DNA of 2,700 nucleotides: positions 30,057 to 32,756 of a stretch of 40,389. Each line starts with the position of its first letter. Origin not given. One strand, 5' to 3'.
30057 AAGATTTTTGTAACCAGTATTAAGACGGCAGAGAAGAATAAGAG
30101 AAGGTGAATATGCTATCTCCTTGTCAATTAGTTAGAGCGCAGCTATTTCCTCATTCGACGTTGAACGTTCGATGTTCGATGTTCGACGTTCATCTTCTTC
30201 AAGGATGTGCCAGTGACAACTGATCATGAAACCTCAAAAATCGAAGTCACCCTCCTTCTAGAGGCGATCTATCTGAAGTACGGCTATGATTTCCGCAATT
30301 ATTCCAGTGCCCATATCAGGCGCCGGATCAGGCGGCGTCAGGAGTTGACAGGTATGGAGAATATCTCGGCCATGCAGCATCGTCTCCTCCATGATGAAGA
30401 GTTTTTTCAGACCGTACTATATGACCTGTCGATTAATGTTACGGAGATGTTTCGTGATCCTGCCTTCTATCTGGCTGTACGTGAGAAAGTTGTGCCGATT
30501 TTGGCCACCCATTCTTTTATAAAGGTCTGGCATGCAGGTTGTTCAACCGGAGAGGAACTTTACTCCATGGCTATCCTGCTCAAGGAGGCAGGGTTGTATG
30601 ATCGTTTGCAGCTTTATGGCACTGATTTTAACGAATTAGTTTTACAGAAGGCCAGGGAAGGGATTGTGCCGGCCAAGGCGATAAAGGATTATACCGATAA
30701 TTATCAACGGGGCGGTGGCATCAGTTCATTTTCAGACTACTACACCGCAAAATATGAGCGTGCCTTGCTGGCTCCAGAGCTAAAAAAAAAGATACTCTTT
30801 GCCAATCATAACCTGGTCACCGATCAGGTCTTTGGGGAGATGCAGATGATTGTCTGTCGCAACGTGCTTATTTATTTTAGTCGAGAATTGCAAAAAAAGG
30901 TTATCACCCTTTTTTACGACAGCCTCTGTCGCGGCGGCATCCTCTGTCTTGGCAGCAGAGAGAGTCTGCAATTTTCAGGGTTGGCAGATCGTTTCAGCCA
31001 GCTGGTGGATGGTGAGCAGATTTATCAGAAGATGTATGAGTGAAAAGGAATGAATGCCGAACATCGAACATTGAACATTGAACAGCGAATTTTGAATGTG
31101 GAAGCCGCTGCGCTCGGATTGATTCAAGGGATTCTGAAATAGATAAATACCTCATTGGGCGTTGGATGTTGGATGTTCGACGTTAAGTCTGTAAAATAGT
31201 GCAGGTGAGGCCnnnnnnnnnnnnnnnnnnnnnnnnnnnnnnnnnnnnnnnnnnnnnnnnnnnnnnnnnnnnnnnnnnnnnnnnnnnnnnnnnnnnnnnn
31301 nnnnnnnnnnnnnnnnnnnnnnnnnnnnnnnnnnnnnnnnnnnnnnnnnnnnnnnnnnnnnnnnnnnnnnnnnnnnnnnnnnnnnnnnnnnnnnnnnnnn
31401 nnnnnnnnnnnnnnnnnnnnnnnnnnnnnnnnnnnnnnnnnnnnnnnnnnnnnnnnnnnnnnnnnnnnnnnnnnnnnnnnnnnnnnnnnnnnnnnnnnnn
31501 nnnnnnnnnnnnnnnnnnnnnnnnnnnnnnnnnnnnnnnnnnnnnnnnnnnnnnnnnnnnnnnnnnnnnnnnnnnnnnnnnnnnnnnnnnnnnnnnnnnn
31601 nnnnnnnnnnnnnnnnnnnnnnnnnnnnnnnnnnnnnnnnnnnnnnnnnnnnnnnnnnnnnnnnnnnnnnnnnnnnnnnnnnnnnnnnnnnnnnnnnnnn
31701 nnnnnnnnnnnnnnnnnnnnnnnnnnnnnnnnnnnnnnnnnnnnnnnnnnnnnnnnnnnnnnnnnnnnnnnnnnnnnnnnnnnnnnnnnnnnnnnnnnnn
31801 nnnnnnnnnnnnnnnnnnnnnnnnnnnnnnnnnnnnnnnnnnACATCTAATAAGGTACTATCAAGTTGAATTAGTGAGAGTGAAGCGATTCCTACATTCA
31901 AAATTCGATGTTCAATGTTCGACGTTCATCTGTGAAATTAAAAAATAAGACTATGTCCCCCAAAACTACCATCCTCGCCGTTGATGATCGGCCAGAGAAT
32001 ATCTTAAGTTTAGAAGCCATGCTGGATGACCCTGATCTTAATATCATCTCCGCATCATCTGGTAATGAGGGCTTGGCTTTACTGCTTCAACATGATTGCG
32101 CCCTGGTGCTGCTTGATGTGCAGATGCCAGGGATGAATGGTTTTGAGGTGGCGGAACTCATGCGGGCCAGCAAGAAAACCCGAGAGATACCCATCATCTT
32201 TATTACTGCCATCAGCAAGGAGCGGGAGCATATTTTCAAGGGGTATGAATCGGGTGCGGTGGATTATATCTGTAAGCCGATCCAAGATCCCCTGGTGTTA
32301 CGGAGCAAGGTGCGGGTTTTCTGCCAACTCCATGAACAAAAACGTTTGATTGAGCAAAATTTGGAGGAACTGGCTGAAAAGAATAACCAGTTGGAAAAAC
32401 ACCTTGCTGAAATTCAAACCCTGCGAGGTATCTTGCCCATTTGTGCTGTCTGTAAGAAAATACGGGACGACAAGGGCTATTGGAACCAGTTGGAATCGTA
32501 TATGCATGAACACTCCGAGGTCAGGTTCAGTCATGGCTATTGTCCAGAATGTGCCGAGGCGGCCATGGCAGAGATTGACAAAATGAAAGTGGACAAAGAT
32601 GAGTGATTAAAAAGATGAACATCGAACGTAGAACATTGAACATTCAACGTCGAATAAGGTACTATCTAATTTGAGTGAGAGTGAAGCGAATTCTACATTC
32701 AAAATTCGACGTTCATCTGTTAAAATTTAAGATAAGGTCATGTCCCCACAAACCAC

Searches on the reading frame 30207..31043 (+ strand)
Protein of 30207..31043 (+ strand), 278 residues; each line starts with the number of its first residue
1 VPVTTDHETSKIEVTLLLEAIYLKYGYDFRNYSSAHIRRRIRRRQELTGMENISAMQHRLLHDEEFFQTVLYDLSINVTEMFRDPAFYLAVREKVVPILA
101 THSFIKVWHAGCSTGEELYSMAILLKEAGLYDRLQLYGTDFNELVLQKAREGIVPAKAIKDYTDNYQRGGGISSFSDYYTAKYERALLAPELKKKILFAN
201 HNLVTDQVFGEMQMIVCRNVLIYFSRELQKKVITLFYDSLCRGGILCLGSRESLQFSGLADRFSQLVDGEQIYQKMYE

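Call 41: find_related_loci(query=window:30207-31043:+, collection=metagenome_contigs, flank=2500)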
Query window:30207-31043:+ (278 aa) in metagenome_contigs; peptide patterns used: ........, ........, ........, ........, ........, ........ (x = any residue, [..] = any of these).
224 stretches matched a pattern; 152 encode a relative of the query (tblastn E <= 1e-3); the best 80 are kept; 80 distinct loci.
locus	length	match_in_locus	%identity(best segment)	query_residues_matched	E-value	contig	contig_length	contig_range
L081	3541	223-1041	75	5-277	8e-147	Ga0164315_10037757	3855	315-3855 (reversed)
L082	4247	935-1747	75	8-278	2e-138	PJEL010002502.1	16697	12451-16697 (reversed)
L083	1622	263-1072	74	8-277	4e-146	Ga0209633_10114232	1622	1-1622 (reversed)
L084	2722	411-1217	68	8-277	1e-131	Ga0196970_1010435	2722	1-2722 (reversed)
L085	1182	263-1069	67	8-277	1e-135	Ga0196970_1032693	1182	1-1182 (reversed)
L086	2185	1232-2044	63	5-275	3e-127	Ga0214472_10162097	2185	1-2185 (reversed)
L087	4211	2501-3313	63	8-278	3e-120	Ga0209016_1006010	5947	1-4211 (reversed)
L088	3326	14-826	63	8-278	4e-121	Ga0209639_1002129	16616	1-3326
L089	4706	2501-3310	64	8-277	7e-119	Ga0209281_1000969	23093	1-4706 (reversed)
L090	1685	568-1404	60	1-275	1e-126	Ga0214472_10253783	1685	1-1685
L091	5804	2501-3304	62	8-275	8e-118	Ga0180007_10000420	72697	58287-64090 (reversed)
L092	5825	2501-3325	61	1-275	1e-117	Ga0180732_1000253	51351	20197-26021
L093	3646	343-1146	63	8-275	5e-118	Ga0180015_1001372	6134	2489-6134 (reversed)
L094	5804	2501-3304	62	8-275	8e-117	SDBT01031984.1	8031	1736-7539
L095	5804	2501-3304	62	8-275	6e-117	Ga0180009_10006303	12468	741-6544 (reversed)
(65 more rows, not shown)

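Call 97: search_protein_families(library=pfam, proteins=[window:30207-31043:+], max_evalue=0.00001)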
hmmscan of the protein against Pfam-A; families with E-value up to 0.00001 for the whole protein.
window:30207-31043:+ (278 aa): 2 families
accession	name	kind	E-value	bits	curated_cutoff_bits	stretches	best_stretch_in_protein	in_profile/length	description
PF01739.24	CheR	-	2e-40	138.8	27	1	77-263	1-186/195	CheR methyltransferase, SAM binding domain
PF03705.20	CheR_N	-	6.9e-11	42.1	27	1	16-64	5-53/53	CheR methyltransferase, all-alpha domain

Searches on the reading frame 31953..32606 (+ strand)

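Call 97: search_protein_families(library=pfam, proteins=[window:31953-32606:+], max_evalue=0.00001)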
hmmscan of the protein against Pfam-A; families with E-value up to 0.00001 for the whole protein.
window:31953-32606:+ (217 aa): 1 family
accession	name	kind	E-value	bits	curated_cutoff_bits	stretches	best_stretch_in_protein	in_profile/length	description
PF00072.30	Response_reg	-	1.2e-22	80.6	30.2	1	7-113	1-104/111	Response regulator receiver domain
